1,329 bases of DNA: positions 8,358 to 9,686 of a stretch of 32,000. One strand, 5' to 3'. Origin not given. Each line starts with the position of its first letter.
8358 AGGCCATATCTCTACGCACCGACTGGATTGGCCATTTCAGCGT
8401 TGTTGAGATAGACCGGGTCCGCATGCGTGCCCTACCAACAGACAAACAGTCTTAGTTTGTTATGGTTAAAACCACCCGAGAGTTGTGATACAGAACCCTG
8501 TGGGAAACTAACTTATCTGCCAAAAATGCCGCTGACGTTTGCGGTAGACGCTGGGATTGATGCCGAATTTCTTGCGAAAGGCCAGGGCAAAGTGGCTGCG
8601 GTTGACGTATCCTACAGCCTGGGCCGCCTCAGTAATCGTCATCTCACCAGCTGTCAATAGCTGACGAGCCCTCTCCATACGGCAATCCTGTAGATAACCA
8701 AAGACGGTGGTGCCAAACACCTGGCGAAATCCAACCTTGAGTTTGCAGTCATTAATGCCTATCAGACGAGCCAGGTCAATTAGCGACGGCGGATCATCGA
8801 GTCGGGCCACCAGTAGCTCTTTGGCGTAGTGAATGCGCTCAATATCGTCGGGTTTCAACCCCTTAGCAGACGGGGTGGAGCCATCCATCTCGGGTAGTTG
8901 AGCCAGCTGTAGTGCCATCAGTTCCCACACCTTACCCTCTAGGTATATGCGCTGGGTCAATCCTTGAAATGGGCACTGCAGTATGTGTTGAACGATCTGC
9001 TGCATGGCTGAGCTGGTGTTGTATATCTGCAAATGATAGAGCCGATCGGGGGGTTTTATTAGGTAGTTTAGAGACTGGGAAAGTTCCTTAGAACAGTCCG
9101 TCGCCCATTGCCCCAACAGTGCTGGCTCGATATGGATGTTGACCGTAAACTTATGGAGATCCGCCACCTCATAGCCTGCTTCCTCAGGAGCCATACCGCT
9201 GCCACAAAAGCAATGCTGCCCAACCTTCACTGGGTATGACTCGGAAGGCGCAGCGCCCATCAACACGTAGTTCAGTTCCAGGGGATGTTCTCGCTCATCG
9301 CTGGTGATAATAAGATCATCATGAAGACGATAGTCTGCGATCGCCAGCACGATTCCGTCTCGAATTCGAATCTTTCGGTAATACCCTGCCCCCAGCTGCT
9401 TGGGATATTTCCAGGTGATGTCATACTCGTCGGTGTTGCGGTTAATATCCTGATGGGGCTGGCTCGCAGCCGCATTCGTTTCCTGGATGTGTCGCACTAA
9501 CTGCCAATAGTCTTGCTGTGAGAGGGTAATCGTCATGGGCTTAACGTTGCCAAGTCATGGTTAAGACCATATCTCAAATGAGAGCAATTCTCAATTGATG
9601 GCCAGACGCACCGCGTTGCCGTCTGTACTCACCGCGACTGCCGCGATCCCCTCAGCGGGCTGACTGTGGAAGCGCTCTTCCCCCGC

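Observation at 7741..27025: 22-bp-phased direct repeat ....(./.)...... upstream of every receptor-type gene: candidate AraC/PchR-type operator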

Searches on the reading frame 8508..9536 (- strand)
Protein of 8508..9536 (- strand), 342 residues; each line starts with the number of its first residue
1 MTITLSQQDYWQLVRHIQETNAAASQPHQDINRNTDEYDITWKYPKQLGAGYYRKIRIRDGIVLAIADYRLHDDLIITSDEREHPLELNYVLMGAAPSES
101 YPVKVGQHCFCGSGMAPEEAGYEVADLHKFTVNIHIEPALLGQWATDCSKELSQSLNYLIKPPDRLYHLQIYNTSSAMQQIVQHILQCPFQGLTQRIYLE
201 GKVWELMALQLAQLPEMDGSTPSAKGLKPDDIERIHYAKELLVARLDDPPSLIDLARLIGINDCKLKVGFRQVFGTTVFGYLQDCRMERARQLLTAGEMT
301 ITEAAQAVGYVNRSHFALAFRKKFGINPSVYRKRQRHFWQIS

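Call 12: search_protein_families(library=pfam, proteins=[window:8508-9536:-])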
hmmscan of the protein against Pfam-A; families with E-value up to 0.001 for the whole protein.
window:8508-9536:- (342 aa): 2 families
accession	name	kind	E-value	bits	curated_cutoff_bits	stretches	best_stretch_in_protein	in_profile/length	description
PF12833.13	HTH_18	-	2.5e-22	79.4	33.6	1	255-334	1-80/80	Helix-turn-helix domain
PF00165.29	HTH_AraC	-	2.8e-06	27.8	26.6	1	297-333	7-42/42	Bacterial regulatory helix-turn-helix proteins, AraC family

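Call 22: find_homologous_proteins(query=window:8508-9536:-, max_evalue=1e-20)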
Query window:8508-9536:- (342 aa): 1058 proteins with E <= 1e-20 among 2787 candidates; the best 120 are listed.
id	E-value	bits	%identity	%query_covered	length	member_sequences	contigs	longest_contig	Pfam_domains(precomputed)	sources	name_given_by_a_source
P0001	1.1e-215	733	92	100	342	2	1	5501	PF12833.14,PF00165.30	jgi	-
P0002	2.2e-191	653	84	99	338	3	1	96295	PF12833.14,PF00165.30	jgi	-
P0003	5.0e-142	491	63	100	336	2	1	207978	PF12833.14,PF00165.30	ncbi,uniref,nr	ncbi:helix-turn-helix transcriptional regulator [Romeria aff. gracilis LEGE 07310]|uniref:Helix-turn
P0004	8.8e-141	487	63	100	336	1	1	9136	PF12833.14,PF00165.30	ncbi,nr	ncbi:MAG: AraC family transcriptional regulator [Leptolyngbya sp. DLM2.Bin15]|nr:MAG: AraC family tr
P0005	7.9e-140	484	63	100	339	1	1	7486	PF12833.14,PF00165.30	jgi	jgi:AraC-like DNA-binding protein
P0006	3.3e-139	482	64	98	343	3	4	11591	PF12833.14,PF00165.30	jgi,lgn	jgi:AraC-like DNA-binding protein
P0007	2.5e-134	466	61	97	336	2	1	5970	PF12833.14,PF00165.30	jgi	jgi:AraC-like DNA-binding protein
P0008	5.6e-134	465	62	99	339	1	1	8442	PF12833.14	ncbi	-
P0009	1.6e-133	463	62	97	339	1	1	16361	PF12833.14,PF00165.30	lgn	-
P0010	8.3e-132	458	61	98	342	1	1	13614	PF12833.14,PF00165.30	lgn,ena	-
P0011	1.3e-131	457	61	98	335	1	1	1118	PF12833.14,PF00165.30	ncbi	ncbi:MAG: AraC family transcriptional regulator, partial [Cyanobacteria bacterium P01_D01_bin.2]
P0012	2.0e-131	456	60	99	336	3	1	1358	PF12833.14,PF00165.30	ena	-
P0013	3.8e-131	455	61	97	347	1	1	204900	PF12833.14,PF00165.30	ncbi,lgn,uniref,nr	ncbi:helix-turn-helix transcriptional regulator [Myxacorys almedinensis]|uniref:Helix-turn-helix dom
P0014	1.1e-130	454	61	99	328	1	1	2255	PF12833.14,PF00165.30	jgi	jgi:AraC-like DNA-binding protein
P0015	1.3e-128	447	57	99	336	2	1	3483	PF12833.14,PF00165.30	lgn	-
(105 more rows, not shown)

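Call 29: find_related_loci(query=A1, collection=metagenome_contigs, flank=10000)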
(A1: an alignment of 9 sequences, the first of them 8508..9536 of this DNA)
Query A1 (342 aa) in metagenome_contigs; peptide patterns used: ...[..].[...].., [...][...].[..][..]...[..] (x = any residue, [..] = any of these).
433 stretches matched a pattern; 85 encode a relative of the query (tblastn E <= 1e-3); the best 80 are kept; 79 distinct loci.
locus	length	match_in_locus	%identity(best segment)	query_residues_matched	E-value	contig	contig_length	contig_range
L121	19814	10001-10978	56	1-333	6e-119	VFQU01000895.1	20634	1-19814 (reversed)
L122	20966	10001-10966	54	1-333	1e-113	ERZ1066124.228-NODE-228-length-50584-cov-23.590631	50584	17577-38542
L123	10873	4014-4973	56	1-333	6e-112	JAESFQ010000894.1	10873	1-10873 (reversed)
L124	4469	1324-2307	51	1-336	3e-112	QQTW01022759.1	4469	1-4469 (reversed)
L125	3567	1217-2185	51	1-331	9e-112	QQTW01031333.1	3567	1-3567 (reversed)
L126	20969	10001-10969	49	1-331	2e-104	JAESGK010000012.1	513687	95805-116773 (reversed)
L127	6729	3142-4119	48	1-337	6e-104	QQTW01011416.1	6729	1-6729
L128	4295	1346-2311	48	1-331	3e-102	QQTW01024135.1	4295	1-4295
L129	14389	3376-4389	46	1-337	7e-101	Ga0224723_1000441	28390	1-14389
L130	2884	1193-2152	49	1-337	2e-103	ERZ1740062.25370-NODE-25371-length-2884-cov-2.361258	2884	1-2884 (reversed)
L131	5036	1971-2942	48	1-331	3e-100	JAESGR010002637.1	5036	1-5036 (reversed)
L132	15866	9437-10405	47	1-331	2e-99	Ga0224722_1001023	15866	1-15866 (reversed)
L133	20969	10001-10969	47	1-331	2e-99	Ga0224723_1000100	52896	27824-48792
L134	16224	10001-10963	48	1-336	2e-98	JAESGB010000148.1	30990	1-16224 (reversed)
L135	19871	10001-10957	46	1-337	1e-96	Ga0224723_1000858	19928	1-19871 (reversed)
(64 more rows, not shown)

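Call 42: search_dna_similar(query=window:8508-9536:-, collection=plasmids, mode=protein, max_rows=30, max_evalue=1e-20)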
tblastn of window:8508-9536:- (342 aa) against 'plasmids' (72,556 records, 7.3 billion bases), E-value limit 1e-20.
Records with a match: 39; places in all: 50; records where one place covers at least 80% of the query: 15.
Best place of each record, by identity: <60% 39.
By first word of the organism name: Shinella 6; Bartonella 4; Leptolyngbya 3; Chondrinema 3; Picosynechococcus 2; Acaryochloris 2; Paenibacillus 2; Hymenobacter 2; Burkholderia 2; [Synechococcus] 1; and 12 more.
By predicted mobility (MOB-suite, as given by PLSDB): non-mobilizable 33; mobilizable 4; conjugative 2.
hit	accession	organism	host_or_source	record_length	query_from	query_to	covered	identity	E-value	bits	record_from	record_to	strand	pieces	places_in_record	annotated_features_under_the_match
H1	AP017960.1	[Synechococcus] sp. NIES-970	-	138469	1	336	98%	45.1%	3e-80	273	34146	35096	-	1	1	transcriptional regulator, AraC family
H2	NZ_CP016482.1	Picosynechococcus sp. PCC 7117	cell culture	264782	1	336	98%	43.3%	9e-82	278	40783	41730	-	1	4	AraC family transcriptional regulator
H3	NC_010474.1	Picosynechococcus sp. PCC 7002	-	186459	1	336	98%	43.3%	1e-81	277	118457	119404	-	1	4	AraC family transcriptional regulator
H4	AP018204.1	Leptolyngbya boryana NIES-2135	-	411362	3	329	96%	37.0%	2e-61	219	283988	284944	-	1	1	AraC family transcriptional regulator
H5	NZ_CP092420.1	Leptolyngbya boryana IU 594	-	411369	3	329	96%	37.0%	2e-61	219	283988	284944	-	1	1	AraC family transcriptional regulator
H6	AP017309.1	Leptolyngbya sp. NIES-3755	-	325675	1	329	96%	36.2%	2e-60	216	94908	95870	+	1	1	transcriptional regulator, AraC family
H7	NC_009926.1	Acaryochloris marina MBIC11017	-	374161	1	332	97%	34.4%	8e-44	168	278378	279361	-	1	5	AraC family transcriptional regulator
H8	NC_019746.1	Gloeocapsa sp. PCC 7428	-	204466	1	328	96%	34.2%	4e-49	183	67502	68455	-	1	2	AraC family transcriptional regulator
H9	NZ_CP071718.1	Acaryochloris sp. 'Moss Beach'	culture,intertidal zone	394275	41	332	85%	35.6%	9e-47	176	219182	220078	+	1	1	AraC family transcriptional regulator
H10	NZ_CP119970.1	Gloeocapsopsis dulcis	Dried cell culture,Desert, underside of ...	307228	58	331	80%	37.4%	7e-44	168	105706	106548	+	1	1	AraC family transcriptional regulator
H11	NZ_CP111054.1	Chondrinema litorale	Seaweed,red alga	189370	1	337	99%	27.7%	6e-33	136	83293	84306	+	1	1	AraC family transcriptional regulator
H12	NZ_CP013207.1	Paenibacillus sp. IHB B 3084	single,lake sediment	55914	30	334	89%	29.4%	2e-27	120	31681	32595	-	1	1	AraC family transcriptional regulator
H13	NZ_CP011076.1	Brevibacillus laterosporus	Oryza sativa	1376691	48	334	84%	31.1%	2e-32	134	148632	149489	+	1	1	none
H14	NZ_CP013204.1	Paenibacillus sp. IHB B 3084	single,lake sediment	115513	23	309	84%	30.4%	3e-27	120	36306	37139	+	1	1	AraC family transcriptional regulator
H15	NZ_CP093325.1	Bacillus sp. N5-665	whole organism,peat soil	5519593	45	329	83%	29.6%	4e-35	142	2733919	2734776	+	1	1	none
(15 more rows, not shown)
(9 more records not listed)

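Call 43: get_annotated_region(hit=H3, flank=20000)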
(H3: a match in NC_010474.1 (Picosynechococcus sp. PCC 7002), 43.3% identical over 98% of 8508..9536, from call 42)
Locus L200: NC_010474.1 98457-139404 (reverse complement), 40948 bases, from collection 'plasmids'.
description: Picosynechococcus sp. PCC 7002 plasmid pAQ7, complete sequence
organism: Picosynechococcus sp. PCC 7002 (NCBI taxid 32049)
taxonomy: Bacteria; Cyanobacteriota; Cyanophyceae; Chroococcales; Geminocystaceae; Picosynechococcus; Picosynechococcus sp. PCC 7002
host: -; source: -; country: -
typing (MOB-suite, as given by PLSDB): non-mobilizable
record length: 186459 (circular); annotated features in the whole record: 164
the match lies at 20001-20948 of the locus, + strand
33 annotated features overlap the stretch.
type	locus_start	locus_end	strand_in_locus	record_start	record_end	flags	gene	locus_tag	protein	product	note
CDS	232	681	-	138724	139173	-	-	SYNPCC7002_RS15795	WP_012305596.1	GFA family protein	-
CDS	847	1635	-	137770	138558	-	-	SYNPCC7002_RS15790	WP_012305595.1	zinc ribbon domain-containing protein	-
CDS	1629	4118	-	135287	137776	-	-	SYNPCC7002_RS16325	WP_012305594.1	hypothetical protein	-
CDS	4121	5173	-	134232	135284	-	-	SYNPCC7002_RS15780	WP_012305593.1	two-component regulator propeller domain-containing protein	-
CDS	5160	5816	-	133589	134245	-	-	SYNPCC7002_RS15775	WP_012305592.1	ABC transporter ATP-binding protein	-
CDS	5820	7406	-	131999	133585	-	-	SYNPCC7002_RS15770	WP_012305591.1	ABC transporter permease subunit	GO:0055085 - transmembrane transport [Evidence IEA]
CDS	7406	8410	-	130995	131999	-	-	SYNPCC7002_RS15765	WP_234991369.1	extracellular solute-binding protein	-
CDS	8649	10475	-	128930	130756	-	-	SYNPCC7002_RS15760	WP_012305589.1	hypothetical protein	-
CDS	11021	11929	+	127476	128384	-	-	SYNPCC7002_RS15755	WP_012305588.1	zinc ribbon domain-containing protein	-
CDS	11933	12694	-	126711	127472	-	-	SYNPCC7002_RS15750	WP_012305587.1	hypothetical protein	-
CDS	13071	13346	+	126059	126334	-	-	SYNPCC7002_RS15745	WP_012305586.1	hypothetical protein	-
CDS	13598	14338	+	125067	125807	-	-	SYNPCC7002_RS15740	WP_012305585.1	SH3 domain-containing protein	-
CDS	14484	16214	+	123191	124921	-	-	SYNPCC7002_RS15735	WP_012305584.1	ABC transporter ATP-binding protein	-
CDS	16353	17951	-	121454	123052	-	-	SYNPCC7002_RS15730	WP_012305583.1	hypothetical protein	-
CDS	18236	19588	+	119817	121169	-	-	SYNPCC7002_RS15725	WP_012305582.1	cytochrome P450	-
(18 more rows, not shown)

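Call 49: search_protein_families(library=ncbifam, proteins=[window:8508-9536:-], max_evalue=0.00001)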
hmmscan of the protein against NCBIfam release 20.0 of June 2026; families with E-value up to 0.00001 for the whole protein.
window:8508-9536:- (342 aa): 18 families
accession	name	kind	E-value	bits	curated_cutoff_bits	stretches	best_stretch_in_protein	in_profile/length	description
NF007860.0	PRK10572.1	equivalog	1.2e-14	53.9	208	1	223-336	173-286/292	arabinose operon transcriptional regulator AraC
NF041686.2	ant_diox_reg_AndR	equivalog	7.5e-13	48.8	350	1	226-330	213-316/321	anthranilate 1,2-dioxygenase regulatory protein AndR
NF052371.1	TransRegGbdRPseu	equivalog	6.2e-12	45.2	480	1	240-335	232-327/365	choline metabolism transcriptional regulator GbdR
NF049932.1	TranspRegBtr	equivalog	1.6e-11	43.4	900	1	234-337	165-268/531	bacillibactin transport transcriptional regulator Btr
NF006902.0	PRK09393.1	equivalog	2e-11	43.7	425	1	240-336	227-323/327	transcriptional regulator FtrA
NF047455.1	TF_Staph_AryK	equivalog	1.5e-10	40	850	1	164-336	87-260/759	transcriptional regulator AryK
NF040475.1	chlor_reg_RclR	equivalog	5.1e-10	39.1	400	1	255-336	199-280/284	reactive chlorine-specific transcriptional regulator RclR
TIGR04094.1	adjacent_YSIRK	equivalog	6.5e-10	38.5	200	1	251-332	303-383/383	YSIRK-targeted surface antigen transcriptional regulator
NF049968.1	QhpR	equivalog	4e-09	36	250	1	282-332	234-284/284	AraC-like transcriptional regulator QhpR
NF047788.1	TransRegPocR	equivalog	1.4e-08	34.4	500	1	270-335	226-291/296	transcriptional regulator PocR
NF007584.0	PRK10219.1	equivalog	3.2e-08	33.9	174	1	243-334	15-106/107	superoxide response transcriptional regulator SoxS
NF010026.0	PRK13501.1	equivalog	3.3e-08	33.1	363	1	255-334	198-277/290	HTH-type transcriptional activator RhaR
NF007432.1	PRK09978.1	equivalog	1.2e-07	31.2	500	1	276-335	184-243/274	DNA-binding transcriptional regulator GadX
NF010028.0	PRK13503.1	equivalog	1.3e-07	31.3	288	1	271-337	209-275/278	HTH-type transcriptional activator RhaS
NF010025.2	PRK13500.1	equivalog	2.2e-07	30.8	525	1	264-336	207-279/282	HTH-type transcriptional activator RhaR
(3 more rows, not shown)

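Call 52: search_solved_structures(query=window:8508-9536:-, max_evalue=0.01, show_alignments=1)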
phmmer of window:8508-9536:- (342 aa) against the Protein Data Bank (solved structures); distinct sequences matched with E-value up to 0.01: 13.
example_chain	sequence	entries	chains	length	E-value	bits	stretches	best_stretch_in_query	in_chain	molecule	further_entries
3oio_A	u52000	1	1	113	6e-11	45.4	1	237-333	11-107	Transcriptional regulator (AraC-type DNA-binding domain-containing proteins)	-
6swi_A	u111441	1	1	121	1.3e-09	41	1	252-334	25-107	Two-component response regulator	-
12aw_A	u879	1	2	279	1.4e-08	37.6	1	213-336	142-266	HYBRID TWO-COMPONENT SYSTEM PROTEIN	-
3lsg_A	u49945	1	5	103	8.3e-07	31.8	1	251-332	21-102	Two-component response regulator yesN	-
2k9s_A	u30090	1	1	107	1.5e-06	31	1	251-332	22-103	Arabinose operon regulatory protein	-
3mn2_A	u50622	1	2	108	2.4e-06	30.3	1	238-336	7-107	probable AraC family transcriptional regulator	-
3mkl_A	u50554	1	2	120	3.7e-06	29.7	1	276-335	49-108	HTH-type transcriptional regulator gadX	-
4fe4_A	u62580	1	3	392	4.8e-06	29.3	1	255-333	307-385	Xylose operon regulatory protein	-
4fe7_A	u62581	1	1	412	5.2e-06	29.2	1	255-333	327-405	Xylose operon regulatory protein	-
7w5w_J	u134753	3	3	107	1.1e-05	28.1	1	245-334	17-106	Regulatory protein SoxS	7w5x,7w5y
7vwy_G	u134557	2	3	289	0.00054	22.5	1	243-334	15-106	Right origin-binding protein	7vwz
1d5y_A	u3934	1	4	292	0.00059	22.4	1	243-334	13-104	ROB TRANSCRIPTION FACTOR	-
5chh_A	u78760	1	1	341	0.00067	22.2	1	244-333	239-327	AraC family transcriptional regulator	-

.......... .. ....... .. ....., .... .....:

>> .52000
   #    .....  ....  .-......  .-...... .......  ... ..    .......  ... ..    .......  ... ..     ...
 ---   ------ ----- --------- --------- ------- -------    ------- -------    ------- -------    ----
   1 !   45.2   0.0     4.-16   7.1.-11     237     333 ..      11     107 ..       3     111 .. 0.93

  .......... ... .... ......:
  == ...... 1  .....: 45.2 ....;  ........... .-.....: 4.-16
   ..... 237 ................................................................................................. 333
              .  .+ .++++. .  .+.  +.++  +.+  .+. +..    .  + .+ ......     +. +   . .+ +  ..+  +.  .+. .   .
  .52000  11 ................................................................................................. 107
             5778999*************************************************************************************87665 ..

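Call 59: predict_structure(alignment_id=A2)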
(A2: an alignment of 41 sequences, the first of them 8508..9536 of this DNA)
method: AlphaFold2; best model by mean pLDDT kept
length: 342 residues; sequences in the alignment: 41
mean_pLDDT: 87.3   pTM: 0.60
mean pLDDT of the five models: 87.3, 86.2, 85.9, 84.1, 83.7
residues with pLDDT >= 90: 224; 70-90: 79; 50-70: 24; < 50: 15
segments of 3 or more residues with pLDDT < 50: 27-34, 217-223
pLDDT, mean of each block of 10 residues (from residue 1): 89 79 56 64 91 94 96 93 95 78 88 92 92 95 77 80 92 95 97 94 96 64 67 94 92 94 92 87 93 91 94 94 93 83 59
secondary structure, 60 per line:
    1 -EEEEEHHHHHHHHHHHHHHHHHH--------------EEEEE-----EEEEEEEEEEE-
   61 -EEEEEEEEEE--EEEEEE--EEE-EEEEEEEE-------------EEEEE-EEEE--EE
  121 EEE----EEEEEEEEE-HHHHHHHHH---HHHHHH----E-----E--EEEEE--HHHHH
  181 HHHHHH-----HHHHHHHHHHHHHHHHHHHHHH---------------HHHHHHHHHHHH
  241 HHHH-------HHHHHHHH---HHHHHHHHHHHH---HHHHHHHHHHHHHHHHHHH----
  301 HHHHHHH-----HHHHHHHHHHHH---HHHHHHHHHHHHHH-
elements in order: E2-6 H7-24 E39-43 E49-59 E62-71 E74-79 E82-84 E86-93 E107-111 E113-116 E119-123 E128-136 H138-146 H150-155 E169-173 H176-186 H192-213 H229-244 H252-259 H263-274 H278-296 H301-307 H313-324 H328-341

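Call 61: fold_search(model_id=the predicted structure, library=pdb)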
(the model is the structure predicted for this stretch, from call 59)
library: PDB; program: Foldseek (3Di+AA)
matches with E <= 10: 1152; with E <= 0.001: 41
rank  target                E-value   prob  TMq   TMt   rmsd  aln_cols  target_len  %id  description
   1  4mlo                  5.8e-10  1.00  0.27  0.34  14.5       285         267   13  1.65A resolution structure of ToxT from Vibrio cholerae (P21 Form) (released 2016-04-20)
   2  6pb9                  9.2e-10  1.00  0.27  0.32  14.2       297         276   14  Crystal structure of unsaturated fatty acid bound ToxT K231A from Vibrio cholerae strain SCE256 (released 2020-01-01)
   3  9gfp_B                1.6e-09  1.00  0.26  0.35  16.7       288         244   11  The crystal structure of CsvR from Escherichia coli (released 2025-08-20)
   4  6p7r                  2.0e-09  1.00  0.27  0.33  13.9       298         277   14  Crystal structure of unsaturated fatty acid bound wild-type ToxT from Vibrio cholerae strain SCE256 (released 2020-01-01)
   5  5suw                  2.8e-09  1.00  0.27  0.33  14.4       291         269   12  Crystal Structure of ToxT from Vibrio Cholerae O395 bound to 3-(8-Methyl-1,2,3,4-tetrahydronaphthalen-1-yl)propanoic aci (released 2017-04-12)
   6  5sux                  3.2e-09  1.00  0.27  0.34  14.6       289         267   13  Crystal Structure of ToxT from Vibrio Cholerae O395 bound to (E)-4-(8-methylnaphthalen-1-yl)but-3-enoic acid (released 2017-04-12)
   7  3gbg                  3.8e-09  1.00  0.28  0.35  13.4       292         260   12  Crystal Structure of ToxT from Vibrio Cholerae O395 (released 2010-02-23)
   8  6p7t                  4.5e-09  1.00  0.31  0.38  14.3       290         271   13  Crystal structure of apo ToxT K231A from Vibrio cholerae strain SCE256 (released 2020-01-01)
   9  8vrq_A                4.8e-09  1.00  0.26  0.34  15.4       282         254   13  Rns pocket mutant - R75A (released 2025-07-23)
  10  9ca5_A                5.1e-09  1.00  0.26  0.35  15.4       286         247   12  Rns pocket mutant - H20A (released 2025-06-25)
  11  9ca5_B                6.8e-09  1.00  0.27  0.36  15.1       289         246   12  Rns pocket mutant - H20A (released 2025-06-25)
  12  8vrq_B                9.7e-09  1.00  0.27  0.35  14.4       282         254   12  Rns pocket mutant - R75A (released 2025-07-23)
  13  6xiu_B                1.2e-08  1.00  0.27  0.36  14.7       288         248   11  ETEC Rns bound to a potential inhibitor, decanoic acid (released 2021-06-30)
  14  8vst_A                1.5e-08  1.00  0.27  0.36  14.5       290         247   11  Rns mutant H20A/R75A (released 2025-07-23)
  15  8vst_B                2.0e-08  1.00  0.27  0.36  14.3       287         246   11  Rns mutant H20A/R75A (released 2025-07-23)
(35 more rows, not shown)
